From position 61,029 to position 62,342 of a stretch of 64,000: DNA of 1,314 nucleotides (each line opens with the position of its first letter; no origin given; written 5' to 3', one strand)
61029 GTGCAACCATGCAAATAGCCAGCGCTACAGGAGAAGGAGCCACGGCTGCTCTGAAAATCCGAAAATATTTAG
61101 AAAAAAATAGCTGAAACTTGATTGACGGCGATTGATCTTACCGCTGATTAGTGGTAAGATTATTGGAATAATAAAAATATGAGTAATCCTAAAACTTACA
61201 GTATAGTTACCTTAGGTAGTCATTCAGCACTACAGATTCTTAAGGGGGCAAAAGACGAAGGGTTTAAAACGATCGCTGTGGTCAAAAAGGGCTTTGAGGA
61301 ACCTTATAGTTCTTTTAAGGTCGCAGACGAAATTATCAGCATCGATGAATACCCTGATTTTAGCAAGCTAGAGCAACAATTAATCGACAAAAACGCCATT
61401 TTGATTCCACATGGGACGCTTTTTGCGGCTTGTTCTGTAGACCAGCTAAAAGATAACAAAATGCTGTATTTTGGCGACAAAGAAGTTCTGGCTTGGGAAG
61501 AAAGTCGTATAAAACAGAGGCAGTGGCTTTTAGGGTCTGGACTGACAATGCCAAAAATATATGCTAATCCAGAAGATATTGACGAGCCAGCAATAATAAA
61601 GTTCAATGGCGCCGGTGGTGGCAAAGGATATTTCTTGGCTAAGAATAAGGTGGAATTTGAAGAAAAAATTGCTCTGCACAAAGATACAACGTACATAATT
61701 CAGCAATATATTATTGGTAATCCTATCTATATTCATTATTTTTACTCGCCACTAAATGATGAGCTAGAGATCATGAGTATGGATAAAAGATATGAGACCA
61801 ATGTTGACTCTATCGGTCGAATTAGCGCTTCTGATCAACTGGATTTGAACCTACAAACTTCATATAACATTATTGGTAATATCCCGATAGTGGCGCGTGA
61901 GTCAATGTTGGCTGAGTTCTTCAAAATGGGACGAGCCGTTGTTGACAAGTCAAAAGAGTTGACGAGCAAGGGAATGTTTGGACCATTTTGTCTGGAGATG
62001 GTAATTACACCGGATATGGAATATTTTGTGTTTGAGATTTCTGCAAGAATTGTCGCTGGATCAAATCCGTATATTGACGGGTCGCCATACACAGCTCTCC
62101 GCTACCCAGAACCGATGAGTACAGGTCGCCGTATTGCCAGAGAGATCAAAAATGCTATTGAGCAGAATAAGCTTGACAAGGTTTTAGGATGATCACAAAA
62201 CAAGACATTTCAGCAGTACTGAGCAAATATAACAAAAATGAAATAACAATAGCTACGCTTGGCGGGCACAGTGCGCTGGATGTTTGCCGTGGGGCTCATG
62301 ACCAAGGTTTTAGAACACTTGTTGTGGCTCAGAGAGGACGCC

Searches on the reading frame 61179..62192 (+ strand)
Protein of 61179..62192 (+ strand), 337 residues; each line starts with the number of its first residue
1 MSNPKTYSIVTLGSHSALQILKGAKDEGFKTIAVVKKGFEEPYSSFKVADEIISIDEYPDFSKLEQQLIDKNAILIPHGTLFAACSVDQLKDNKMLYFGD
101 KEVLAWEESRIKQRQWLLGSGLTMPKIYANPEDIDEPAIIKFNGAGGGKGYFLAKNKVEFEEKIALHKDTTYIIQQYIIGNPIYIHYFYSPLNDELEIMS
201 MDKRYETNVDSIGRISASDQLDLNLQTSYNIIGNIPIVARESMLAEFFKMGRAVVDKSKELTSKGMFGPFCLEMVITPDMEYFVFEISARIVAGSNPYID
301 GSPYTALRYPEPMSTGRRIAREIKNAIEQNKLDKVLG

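Call 4: search_protein_families(library=pfam, proteins=[window:61179-62192:+], max_evalue=1)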
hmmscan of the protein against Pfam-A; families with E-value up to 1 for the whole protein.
window:61179-62192:+ (337 aa): 4 families
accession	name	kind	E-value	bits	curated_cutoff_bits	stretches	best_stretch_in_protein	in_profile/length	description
PF06973.17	DUF1297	-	5.7e-69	231.9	23.8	1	168-336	19-187/188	Domain of unknown function (DUF1297)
PF06849.18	DUF1246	-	1.2e-36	125.9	25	1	9-128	1-122/122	Protein of unknown function (DUF1246)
PF02655.19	ATP-grasp_3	-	0.0046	17.5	23.2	1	112-186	6-77/160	ATP-grasp domain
PF02786.22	CPSase_L_D2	-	0.0094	15.9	19.8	1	126-171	29-74/211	Carbamoyl-phosphate synthase L chain, ATP binding domain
